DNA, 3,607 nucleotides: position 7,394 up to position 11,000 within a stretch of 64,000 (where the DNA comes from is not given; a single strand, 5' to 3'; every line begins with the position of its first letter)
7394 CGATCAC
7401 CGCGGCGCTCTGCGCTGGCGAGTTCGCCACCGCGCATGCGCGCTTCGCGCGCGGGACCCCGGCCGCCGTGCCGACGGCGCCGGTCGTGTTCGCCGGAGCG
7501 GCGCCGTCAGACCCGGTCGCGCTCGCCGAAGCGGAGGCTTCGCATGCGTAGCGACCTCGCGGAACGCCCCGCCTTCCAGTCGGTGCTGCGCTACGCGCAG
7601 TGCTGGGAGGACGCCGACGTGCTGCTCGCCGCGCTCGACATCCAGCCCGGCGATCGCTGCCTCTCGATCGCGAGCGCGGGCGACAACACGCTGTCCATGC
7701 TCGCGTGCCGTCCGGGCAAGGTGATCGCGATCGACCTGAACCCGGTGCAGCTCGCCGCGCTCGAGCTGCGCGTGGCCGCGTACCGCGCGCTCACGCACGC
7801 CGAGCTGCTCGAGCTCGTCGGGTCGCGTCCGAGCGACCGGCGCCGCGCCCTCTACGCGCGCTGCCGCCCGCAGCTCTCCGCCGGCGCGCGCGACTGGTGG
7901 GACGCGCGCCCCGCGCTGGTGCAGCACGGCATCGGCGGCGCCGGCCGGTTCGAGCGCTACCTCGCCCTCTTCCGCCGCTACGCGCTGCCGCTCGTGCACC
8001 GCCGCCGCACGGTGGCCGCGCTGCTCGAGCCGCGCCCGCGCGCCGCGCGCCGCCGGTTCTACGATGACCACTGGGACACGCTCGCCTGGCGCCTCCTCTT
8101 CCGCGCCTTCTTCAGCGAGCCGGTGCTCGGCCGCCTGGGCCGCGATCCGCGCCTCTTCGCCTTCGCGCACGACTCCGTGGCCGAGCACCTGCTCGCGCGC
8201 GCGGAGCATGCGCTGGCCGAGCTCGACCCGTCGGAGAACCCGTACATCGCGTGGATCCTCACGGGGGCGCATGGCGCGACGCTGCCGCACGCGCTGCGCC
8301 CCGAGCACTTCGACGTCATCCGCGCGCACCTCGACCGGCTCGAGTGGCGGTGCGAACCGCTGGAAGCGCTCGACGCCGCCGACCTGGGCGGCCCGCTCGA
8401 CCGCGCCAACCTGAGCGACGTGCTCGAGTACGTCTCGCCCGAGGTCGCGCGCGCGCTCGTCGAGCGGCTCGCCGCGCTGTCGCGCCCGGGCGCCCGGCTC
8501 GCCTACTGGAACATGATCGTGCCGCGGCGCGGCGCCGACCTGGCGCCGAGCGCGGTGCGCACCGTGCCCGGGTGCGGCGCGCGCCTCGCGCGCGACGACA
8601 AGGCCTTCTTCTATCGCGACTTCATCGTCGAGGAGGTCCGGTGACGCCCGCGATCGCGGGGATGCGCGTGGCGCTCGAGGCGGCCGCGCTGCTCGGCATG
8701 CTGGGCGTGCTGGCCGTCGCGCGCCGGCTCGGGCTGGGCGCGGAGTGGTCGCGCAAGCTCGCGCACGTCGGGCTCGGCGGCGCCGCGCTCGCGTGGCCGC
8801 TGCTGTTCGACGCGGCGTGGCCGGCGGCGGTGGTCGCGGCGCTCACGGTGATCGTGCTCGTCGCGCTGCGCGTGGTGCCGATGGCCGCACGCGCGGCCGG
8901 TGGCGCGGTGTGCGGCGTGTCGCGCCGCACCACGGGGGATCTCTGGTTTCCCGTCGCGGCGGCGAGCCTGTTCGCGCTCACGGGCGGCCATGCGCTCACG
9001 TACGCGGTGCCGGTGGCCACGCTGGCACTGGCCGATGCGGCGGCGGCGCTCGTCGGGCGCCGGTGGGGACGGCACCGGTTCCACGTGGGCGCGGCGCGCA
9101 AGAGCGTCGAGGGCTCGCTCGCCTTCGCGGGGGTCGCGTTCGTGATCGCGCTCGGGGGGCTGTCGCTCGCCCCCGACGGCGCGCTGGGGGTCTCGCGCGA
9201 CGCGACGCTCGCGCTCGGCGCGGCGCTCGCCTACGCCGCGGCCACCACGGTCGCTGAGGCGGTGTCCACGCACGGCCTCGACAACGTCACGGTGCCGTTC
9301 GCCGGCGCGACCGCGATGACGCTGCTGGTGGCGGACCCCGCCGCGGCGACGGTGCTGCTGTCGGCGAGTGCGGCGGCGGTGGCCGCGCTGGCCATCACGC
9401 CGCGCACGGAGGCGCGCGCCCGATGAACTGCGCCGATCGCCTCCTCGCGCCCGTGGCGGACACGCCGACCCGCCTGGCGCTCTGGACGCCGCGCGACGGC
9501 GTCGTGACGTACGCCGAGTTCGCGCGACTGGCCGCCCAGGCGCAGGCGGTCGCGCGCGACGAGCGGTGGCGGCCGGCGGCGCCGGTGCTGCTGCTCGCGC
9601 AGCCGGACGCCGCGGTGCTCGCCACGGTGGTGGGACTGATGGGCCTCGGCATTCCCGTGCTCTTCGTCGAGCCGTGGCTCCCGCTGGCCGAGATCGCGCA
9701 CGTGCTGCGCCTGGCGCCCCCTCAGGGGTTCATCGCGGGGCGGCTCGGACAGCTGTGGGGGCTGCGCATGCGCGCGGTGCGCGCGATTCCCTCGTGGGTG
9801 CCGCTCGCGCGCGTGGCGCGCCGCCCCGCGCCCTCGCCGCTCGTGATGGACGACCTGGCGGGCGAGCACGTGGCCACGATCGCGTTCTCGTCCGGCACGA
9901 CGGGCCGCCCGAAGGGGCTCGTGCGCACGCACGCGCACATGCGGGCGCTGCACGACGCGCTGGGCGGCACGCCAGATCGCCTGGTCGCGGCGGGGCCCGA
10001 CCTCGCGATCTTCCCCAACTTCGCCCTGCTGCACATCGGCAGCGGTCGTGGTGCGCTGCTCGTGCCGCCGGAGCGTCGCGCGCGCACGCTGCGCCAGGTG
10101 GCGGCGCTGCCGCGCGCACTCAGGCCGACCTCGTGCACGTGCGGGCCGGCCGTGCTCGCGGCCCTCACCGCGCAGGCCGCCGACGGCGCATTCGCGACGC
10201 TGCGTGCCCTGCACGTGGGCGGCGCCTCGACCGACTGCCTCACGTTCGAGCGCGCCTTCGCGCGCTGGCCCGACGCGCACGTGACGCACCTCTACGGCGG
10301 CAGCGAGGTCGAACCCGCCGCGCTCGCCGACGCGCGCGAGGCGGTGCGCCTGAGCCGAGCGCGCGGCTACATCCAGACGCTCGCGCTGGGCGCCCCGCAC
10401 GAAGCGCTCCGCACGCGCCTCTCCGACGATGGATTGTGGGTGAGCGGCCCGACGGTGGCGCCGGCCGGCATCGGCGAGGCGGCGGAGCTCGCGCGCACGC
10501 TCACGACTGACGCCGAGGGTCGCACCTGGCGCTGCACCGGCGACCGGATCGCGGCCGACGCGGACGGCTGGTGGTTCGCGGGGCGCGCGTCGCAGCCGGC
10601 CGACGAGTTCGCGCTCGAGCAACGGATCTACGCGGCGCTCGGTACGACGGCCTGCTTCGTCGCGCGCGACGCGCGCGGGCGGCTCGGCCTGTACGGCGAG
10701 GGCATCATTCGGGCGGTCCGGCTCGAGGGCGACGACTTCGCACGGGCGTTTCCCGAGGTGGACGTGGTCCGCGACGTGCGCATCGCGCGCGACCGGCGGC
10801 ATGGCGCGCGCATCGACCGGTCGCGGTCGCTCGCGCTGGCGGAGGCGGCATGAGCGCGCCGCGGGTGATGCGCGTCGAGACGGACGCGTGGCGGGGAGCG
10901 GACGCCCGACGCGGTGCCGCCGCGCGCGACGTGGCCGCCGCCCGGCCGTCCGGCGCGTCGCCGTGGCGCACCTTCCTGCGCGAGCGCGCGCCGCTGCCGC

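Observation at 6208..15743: Seven overlapping genes (HMGR-like, BtaA-like, prenol-kinase-like, adenylating ligase, UbiA, RPH-type phosphotransferase, GNAT-like): candidate pathway for an undescribed lipid or prenylated amino-metabolite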

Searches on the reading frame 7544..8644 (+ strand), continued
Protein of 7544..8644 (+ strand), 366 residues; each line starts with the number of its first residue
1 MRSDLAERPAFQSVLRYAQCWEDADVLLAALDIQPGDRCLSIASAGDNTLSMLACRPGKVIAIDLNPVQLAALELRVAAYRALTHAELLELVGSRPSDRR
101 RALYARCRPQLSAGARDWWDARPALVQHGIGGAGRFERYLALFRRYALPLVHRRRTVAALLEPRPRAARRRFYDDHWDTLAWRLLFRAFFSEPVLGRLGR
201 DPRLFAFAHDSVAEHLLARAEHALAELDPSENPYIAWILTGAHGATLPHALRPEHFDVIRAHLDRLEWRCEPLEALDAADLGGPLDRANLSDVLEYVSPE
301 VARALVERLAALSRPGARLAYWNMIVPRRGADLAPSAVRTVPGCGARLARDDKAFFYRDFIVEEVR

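Call 115: search_protein_families(library=pfam, proteins=[L092:33-1352:+, L092:1754-2806:+, L092:2809-3828:+, L092:15043-16266:+, L092:17162-18112:+, L092:11092-12408:+, L092:6334-7257:+, L092:12445-13470:+], max_evalue=0.01)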
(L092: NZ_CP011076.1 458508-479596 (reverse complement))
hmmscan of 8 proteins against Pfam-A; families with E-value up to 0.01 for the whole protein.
L092:33-1352:+ (440 aa): 7 families
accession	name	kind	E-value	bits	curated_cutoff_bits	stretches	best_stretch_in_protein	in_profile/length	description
PF00005.33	ABC_tran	-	1.2e-35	123.6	25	1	215-364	1-137/137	ABC transporter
PF00664.28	ABC_membrane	-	1.5e-30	107.3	28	1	1-152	122-273/274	ABC transporter transmembrane region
PF02463.25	SMC_N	-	1.3e-10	41.5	40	1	253-408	108-213/220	RecF/RecN/SMC N terminal domain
PF13401.12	AAA_22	-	0.00066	20.4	27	1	228-299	8-65/130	AAA domain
PF03193.22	RsgA_GTPase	-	0.00085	19.6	30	1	195-246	78-127/174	RsgA GTPase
PF00004.35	AAA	-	0.0075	17.2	21.2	0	229-369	2-73/131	ATPase family associated with various cellular activities (AAA)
PF13481.12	AAA_25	-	0.0087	16.1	27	0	220-245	28-53/195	AAA domain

L092:1754-2806:+ (351 aa): 1 family
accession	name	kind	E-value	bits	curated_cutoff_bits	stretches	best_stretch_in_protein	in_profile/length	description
PF01032.23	FecCD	-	1.3e-86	290.9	26.5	1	37-346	2-311/311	FecCD transport family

L092:2809-3828:+ (340 aa): 1 family
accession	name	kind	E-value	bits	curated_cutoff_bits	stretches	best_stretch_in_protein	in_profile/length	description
PF01032.23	FecCD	-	3.3e-96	322.4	26.5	1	21-337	1-311/311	FecCD transport family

L092:15043-16266:+ (408 aa): 1 family
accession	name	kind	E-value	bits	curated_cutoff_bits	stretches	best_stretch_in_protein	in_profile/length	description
PF00067.27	p450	-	2.3e-75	254.6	22.8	1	19-379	2-393/462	Cytochrome P450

L092:17162-18112:+ (317 aa): 1 family
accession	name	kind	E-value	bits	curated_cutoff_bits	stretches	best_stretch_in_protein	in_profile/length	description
PF03318.18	ETX_MTX2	-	9e-40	137.4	22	1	88-291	10-218/228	Clostridium epsilon toxin ETX/Bacillus mosquitocidal toxin MTX2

L092:11092-12408:+ (439 aa): 0 families

L092:6334-7257:+ (308 aa): 1 family
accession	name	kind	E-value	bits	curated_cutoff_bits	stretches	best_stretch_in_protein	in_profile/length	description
PF01040.23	UbiA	-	2.7e-15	56.8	34.2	1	38-281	3-238/250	UbiA prenyltransferase family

L092:12445-13470:+ (342 aa): 3 families
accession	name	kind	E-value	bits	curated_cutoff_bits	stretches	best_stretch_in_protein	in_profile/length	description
PF00583.31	Acetyltransf_1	-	4.2e-11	43.6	20.7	1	234-310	30-98/116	Acetyltransferase (GNAT) family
PF13508.13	Acetyltransf_7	-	1.9e-08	35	27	1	237-306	3-65/84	Acetyltransferase (GNAT) domain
PF13673.13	Acetyltransf_10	-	0.00048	20.5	23.6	1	228-306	20-88/128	Acetyltransferase (GNAT) domain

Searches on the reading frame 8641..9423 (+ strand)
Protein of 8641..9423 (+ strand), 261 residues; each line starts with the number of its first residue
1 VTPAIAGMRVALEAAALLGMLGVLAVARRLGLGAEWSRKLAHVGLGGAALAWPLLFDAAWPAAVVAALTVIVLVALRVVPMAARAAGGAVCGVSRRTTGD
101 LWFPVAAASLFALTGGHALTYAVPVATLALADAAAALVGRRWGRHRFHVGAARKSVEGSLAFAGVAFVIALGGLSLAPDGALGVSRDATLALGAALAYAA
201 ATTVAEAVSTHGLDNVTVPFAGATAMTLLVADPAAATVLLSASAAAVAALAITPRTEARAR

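Call 10: search_protein_families(library=pfam, proteins=[window:8641-9423:+], max_evalue=0.01)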
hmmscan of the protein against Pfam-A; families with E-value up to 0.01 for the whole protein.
window:8641-9423:+ (261 aa): 0 families

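Call 11: search_protein_families(library=ncbifam, proteins=[window:8641-9423:+], max_evalue=0.01)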
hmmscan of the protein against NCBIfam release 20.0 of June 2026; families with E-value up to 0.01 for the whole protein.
window:8641-9423:+ (261 aa): 0 families

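Call 29: search_protein_families(library=pfam, proteins=[window:8641-9423:+], max_evalue=10)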
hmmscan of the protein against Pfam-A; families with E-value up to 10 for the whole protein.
window:8641-9423:+ (261 aa): 0 families

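Call 51: search_solved_structures(query=A4, max_evalue=10)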
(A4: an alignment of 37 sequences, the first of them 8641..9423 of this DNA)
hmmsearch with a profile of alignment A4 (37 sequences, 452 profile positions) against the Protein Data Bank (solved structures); distinct sequences matched with E-value up to 10: 0.

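Call 53: search_protein_families(library=pfam, alignment_id=A4, max_evalue=1)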
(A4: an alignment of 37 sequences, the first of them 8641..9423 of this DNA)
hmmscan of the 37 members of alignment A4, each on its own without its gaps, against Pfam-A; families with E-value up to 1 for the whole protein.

A. member 1, window:8641-9423:+ (261 aa): 0 families

B. families by the number of members that match (of 37 scanned): 11 families
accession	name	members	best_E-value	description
PF01940.21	DUF92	11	6.3e-05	Integral membrane protein DUF92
PF10101.14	DUF2339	1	0.0012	Predicted membrane protein (DUF2339)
PF03779.20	SPW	1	0.021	SPW repeat domain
PF00420.29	Oxidored_q2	1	0.072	NADH-ubiquinone/plastoquinone oxidoreductase chain 4L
PF04277.18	OAD_gamma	1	0.095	Oxaloacetate decarboxylase, gamma chain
PF02656.20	DUF202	1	0.12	Domain of unknown function (DUF202)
PF18969.5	DUF5708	1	0.22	Family of unknown function (DUF5708)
PF15088.11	NADH_dh_m_C1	1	0.23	NADH dehydrogenase [ubiquinone] 1 subunit C1, mitochondrial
PF07784.16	DUF1622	1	0.4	Protein of unknown function (DUF1622)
PF25093.1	DUF7807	1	0.6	Family of unknown function (DUF7807)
PF18948.5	DUF5692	1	0.98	Family of unknown function (DUF5692)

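Call 55: search_protein_families(library=ncbifam, alignment_id=A4, max_evalue=1)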
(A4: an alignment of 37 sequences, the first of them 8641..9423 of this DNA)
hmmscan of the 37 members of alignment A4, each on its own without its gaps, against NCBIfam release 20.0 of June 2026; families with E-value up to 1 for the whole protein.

A. member 1, window:8641-9423:+ (261 aa): 0 families

B. families by the number of members that match (of 37 scanned): 8 families
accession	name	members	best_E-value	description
TIGR00297.1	TIGR00297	3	0.012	TIGR00297 family protein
NF041644.1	CBO0543_fam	2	0.027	CBO0543 family protein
NF008873.0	PRK11909.1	1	0.0057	cobalt transporter CbiM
NF052432.1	TC0500_fam_Inc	1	0.056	TC0500 family inclusion membrane protein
NF011724.0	PRK15177.1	1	0.17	Vi polysaccharide ABC transporter ATP-binding protein VexC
NF007885.0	PRK10591.1-4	1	0.43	hypothetical protein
NF004928.0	PRK06286.1-3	1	0.5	putative monovalent cation/H+ antiporter subunit G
NF058583.1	LAXTG_small_WW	1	0.96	LAXTG motif-containing small protein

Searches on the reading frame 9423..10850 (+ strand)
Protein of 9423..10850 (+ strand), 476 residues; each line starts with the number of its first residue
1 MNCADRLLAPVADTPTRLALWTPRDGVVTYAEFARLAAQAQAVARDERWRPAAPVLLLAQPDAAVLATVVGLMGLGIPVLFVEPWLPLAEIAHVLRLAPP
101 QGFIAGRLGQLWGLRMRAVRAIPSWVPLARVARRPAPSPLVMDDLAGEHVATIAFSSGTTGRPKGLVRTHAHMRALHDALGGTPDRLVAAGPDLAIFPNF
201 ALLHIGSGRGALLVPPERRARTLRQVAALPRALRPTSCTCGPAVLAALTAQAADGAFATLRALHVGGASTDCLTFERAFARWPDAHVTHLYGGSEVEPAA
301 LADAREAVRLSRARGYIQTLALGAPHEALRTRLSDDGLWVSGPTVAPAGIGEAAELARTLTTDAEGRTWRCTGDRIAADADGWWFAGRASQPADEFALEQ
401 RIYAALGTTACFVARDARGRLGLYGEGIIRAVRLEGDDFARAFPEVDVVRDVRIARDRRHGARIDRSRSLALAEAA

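Call 10: search_protein_families(library=pfam, proteins=[window:9423-10850:+], max_evalue=0.01)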
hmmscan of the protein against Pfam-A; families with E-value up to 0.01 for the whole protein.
window:9423-10850:+ (476 aa): 1 family
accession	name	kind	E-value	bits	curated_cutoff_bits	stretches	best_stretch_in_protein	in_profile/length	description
PF00501.34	AMP-binding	-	1e-24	87.5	29.9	1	12-303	6-331/384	AMP-binding enzyme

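Call 11: search_protein_families(library=ncbifam, proteins=[window:9423-10850:+], max_evalue=0.01)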
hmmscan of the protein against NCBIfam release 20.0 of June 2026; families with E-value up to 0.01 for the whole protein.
window:9423-10850:+ (476 aa): 42 families (the best 25 are shown)
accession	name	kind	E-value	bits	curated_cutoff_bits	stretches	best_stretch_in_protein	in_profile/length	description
NF006754.0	PRK09274.1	equivalog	2.7e-27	95.1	478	1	1-308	5-340/555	fatty acid CoA ligase family protein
TIGR01733.1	AA-adenyl-dom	subfamily_domain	7.3e-22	77.7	317.4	1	29-389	1-378/409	amino acid adenylation domain-containing protein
NF004837.0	PRK06187.1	subfamily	1.4e-13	49.9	476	1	144-334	166-358/531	long-chain-fatty-acid--CoA ligase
NF045786.1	OlefBLtnSynXan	equivalog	2.5e-10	39.4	900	1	27-310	37-332/544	olefin beta-lactone synthetase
NF005858.0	PRK07787.1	subfamily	8.1e-10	37.7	575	1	33-337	29-311/471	acyl-CoA synthetase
NF004838.1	PRK06188.1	equivalog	1.1e-08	33.9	875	1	129-176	153-200/524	fatty-acid--CoA ligase FadD8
NF005801.1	PRK07656.1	equivalog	3.8e-07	29.1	657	1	143-382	159-395/500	FadD3 family acyl-CoA ligase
NF045785.1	OlefBLtnSynShew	equivalog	7.7e-07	27.9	850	1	139-209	166-235/552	olefin beta-lactone synthetase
NF002966.0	PRK03640.1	equivalog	1.1e-06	27.6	556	1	11-171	12-164/483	o-succinylbenzoate--CoA ligase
NF003417.0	PRK04813.1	subfamily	1.2e-06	27.4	476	1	21-171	22-167/505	D-alanine--poly(phosphoribitol) ligase subunit DltA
NF038343.1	ligase_FadD11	exception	3.4e-06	25.7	950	1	147-173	159-185/585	fatty acid--CoA ligase FadD11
NF005714.0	PRK07529.1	subfamily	4.2e-06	25.4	632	1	129-389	199-475/640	acyl-CoA synthetase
NF006182.0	PRK08316.1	subfamily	6.2e-06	25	663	1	14-302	24-330/523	fatty acyl-CoA synthetase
TIGR01923.1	menE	equivalog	1.1e-05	24.5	330.15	1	46-172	18-137/442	o-succinylbenzoate--CoA ligase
NF006134.1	PRK08279.1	equivalog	1.1e-05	24.3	625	1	7-182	50-242/605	long-chain-acyl-CoA synthetase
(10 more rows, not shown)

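Call 65: search_solved_structures(query=window:9423-10850:+, max_evalue=0.00001)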
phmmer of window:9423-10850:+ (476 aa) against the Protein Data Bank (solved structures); distinct sequences matched with E-value up to 0.00001: 6.
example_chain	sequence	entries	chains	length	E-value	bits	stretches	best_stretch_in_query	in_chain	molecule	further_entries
5jjp_A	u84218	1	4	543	1.2e-08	37.4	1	2-311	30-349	Nonribosomal peptide synthase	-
7dq5_A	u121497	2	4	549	1.2e-07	34.2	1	60-219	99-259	Putative ATP-dependent b-aminoacyl-ACP synthetase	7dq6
6m01_A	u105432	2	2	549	1.3e-07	34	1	60-219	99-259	Putative ATP-dependent b-aminoacyl-ACP synthetase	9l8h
8yyq_A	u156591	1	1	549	1.4e-07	33.9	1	60-219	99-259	Putative ATP-dependent b-aminoacyl-ACP synthetase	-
5jjq_A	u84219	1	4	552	1.7e-07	33.6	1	13-346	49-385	AMP-dependent synthetase and ligase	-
8yyr_A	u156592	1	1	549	3.1e-07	32.8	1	60-220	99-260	Putative ATP-dependent b-aminoacyl-ACP synthetase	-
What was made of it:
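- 9423..10853 (+): g4: ANL adenylating enzyme (acyl-CoA ligase-like). PDB matches are weak, to stand-alone adenylation enzymes (call 65).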
